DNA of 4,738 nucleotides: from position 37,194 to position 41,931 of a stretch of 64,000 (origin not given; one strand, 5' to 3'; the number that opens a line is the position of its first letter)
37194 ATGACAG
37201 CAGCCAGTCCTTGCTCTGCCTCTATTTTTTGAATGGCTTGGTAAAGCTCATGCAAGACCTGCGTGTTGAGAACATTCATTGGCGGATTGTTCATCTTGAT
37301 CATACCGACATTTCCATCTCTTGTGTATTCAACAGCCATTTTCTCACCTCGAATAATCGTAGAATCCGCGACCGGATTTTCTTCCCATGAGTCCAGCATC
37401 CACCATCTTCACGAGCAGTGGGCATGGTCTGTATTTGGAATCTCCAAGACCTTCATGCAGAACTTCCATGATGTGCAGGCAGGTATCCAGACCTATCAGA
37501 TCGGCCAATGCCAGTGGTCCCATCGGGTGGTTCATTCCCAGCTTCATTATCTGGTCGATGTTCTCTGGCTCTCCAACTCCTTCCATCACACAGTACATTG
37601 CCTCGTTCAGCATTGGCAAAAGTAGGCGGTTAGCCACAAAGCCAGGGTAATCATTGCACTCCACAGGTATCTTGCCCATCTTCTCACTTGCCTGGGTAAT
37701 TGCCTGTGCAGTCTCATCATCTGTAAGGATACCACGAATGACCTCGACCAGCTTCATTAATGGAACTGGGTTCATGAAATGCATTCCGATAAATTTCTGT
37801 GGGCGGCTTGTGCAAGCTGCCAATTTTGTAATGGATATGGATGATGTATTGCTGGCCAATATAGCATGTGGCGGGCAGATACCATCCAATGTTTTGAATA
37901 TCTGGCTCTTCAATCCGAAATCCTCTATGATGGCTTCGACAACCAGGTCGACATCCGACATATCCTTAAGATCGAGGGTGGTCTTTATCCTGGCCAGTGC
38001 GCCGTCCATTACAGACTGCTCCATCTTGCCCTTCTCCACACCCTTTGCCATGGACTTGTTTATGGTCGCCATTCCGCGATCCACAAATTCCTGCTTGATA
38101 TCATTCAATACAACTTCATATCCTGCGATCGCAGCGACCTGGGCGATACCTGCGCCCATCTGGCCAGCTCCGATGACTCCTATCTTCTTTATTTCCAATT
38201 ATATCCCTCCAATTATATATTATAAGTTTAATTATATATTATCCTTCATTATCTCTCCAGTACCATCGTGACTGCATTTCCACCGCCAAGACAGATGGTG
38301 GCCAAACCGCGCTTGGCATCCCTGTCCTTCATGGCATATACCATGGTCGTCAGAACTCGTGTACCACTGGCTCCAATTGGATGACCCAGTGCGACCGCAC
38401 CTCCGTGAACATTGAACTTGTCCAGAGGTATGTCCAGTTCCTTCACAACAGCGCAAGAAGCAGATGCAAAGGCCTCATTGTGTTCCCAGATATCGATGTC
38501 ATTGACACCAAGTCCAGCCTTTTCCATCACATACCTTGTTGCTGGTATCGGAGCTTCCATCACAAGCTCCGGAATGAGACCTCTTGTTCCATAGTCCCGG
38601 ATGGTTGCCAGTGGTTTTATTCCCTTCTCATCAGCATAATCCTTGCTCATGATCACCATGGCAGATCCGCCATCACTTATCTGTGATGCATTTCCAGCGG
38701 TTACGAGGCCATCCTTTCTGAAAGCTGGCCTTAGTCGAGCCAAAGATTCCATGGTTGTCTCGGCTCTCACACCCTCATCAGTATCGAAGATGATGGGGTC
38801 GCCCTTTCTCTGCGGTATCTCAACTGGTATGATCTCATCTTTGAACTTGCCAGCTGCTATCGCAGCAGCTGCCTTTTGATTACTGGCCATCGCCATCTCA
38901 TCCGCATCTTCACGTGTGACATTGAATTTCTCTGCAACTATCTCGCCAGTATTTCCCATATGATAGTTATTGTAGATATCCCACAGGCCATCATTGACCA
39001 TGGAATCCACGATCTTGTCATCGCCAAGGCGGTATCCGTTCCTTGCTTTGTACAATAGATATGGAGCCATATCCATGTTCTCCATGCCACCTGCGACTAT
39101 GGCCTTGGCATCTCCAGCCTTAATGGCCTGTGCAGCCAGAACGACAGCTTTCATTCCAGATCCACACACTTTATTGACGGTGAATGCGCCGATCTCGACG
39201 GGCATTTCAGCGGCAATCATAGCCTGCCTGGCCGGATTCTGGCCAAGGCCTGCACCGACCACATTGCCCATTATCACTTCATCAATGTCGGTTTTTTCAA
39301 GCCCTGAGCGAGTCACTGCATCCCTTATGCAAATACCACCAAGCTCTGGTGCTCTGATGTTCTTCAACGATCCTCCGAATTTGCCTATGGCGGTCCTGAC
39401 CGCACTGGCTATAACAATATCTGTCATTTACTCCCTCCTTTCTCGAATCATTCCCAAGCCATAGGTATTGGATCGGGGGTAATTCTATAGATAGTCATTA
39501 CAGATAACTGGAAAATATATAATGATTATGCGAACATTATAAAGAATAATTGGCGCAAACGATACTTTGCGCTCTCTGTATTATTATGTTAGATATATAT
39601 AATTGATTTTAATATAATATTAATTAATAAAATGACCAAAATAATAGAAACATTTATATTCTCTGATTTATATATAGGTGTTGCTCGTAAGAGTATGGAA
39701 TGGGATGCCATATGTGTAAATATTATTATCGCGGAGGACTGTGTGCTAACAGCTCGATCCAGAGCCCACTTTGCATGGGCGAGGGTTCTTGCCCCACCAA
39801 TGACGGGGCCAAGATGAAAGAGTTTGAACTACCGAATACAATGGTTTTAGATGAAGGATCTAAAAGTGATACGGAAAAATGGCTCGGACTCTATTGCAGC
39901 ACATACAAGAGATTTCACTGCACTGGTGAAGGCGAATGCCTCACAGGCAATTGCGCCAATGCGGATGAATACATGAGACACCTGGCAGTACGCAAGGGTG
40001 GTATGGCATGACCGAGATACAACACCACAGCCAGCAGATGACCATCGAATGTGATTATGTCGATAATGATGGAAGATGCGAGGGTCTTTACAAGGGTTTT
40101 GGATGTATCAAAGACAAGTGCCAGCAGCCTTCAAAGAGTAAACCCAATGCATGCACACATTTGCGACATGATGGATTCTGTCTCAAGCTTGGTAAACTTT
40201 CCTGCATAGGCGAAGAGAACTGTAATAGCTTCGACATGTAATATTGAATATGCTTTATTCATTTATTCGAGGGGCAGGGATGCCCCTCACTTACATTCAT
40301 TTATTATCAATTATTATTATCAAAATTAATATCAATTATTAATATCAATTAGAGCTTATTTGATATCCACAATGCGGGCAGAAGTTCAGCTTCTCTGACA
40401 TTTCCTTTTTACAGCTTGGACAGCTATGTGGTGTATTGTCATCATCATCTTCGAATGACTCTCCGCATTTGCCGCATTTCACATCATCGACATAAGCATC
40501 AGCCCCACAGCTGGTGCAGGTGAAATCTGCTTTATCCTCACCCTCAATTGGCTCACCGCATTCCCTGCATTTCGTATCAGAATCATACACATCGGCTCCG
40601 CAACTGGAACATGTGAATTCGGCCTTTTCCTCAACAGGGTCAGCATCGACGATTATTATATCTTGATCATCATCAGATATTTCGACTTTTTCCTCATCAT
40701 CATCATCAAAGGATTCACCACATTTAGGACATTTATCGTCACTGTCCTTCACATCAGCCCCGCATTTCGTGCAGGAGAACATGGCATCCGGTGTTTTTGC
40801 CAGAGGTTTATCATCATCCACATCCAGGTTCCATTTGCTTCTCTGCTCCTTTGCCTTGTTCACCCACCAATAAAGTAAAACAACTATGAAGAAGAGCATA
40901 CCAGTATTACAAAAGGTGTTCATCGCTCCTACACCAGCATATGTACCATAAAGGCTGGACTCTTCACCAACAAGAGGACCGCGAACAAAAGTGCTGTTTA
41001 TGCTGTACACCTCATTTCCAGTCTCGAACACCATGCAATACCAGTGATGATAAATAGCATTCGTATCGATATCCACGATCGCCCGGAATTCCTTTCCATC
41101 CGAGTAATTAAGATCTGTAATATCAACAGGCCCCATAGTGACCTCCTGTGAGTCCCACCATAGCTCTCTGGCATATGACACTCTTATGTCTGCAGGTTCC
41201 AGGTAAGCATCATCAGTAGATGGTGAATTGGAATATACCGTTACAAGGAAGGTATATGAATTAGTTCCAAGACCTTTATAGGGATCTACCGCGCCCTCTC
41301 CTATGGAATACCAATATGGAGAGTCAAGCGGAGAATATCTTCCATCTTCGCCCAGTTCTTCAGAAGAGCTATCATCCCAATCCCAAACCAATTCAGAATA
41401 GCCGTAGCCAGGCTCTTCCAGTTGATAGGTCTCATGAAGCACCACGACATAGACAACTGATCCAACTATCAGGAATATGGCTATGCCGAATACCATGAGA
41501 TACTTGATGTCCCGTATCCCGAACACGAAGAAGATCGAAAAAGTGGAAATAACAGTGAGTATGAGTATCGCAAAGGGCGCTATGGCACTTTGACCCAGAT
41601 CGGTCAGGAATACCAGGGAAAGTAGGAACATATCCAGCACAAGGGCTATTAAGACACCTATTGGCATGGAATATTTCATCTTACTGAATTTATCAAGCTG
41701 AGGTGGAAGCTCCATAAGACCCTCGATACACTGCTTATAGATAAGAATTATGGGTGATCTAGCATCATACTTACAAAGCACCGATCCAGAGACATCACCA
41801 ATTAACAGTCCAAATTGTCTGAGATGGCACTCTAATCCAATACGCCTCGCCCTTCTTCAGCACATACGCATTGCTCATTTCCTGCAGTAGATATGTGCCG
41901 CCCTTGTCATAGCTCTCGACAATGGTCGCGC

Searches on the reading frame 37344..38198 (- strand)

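Call 24: search_protein_families(library=pfam, proteins=[window:37344-38198:-], max_evalue=0.00001)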
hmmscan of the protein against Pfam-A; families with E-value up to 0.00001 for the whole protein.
window:37344-38198:- (284 aa): 2 families
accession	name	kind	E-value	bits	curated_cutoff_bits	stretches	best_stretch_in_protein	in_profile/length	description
PF02737.24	3HCDH_N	-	5e-68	229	22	1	5-183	1-179/180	3-hydroxyacyl-CoA dehydrogenase, NAD binding domain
PF00725.27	3HCDH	-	1.6e-38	131.5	22.1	1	186-282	1-97/97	3-hydroxyacyl-CoA dehydrogenase, C-terminal domain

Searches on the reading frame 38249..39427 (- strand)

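Call 24: search_protein_families(library=pfam, proteins=[window:38249-39427:-], max_evalue=0.00001)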
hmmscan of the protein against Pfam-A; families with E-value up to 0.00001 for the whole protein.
window:38249-39427:- (392 aa): 2 families
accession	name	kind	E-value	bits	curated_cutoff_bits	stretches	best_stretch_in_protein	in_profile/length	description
PF00108.29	Thiolase_N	-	3.4e-98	328.6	26.4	1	4-263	1-260/260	Thiolase, N-terminal domain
PF02803.24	Thiolase_C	-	1.4e-42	144.7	27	1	271-392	2-123/123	Thiolase, C-terminal domain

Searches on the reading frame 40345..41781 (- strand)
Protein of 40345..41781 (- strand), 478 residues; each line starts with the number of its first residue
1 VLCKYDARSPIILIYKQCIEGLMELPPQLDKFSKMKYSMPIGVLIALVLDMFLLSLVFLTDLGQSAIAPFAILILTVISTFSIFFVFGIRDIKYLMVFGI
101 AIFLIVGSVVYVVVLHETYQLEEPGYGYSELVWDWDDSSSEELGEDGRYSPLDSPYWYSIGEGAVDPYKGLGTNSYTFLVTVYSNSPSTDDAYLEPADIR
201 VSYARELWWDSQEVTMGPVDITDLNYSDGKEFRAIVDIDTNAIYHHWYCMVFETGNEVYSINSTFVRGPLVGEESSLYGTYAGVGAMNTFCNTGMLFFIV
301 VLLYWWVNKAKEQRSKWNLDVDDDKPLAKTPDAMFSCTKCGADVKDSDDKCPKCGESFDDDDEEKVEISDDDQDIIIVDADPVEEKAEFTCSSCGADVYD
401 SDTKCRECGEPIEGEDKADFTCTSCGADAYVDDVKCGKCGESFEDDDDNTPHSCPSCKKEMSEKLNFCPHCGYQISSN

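Call 24: search_protein_families(library=pfam, proteins=[window:40345-41781:-], max_evalue=0.00001)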
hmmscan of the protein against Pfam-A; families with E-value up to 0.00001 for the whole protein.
window:40345-41781:- (478 aa): 6 families
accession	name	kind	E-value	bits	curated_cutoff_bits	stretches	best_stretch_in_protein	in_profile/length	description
PF13248.11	Zn_ribbon_3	-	5.2e-16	57.9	27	0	334-356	2-24/26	zinc-ribbon domain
PF12773.13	DZR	-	2.6e-14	53.5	27.3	1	422-472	1-45/45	Double zinc ribbon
PF13240.11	Zn_Ribbon_1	-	2.1e-13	50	25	0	337-356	2-21/23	zinc-ribbon domain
PF17032.10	Zn_ribbon_15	-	1.2e-09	39.3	28.9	0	434-472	38-73/73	zinc-ribbon family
PF18912.6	DZR_2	-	1.5e-07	31.6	27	0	451-474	7-30/56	Double zinc ribbon domain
PF10005.14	Zn_ribbon_DZR_6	-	8.2e-06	26.9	23.4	0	389-412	2-25/93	zinc-ribbon domain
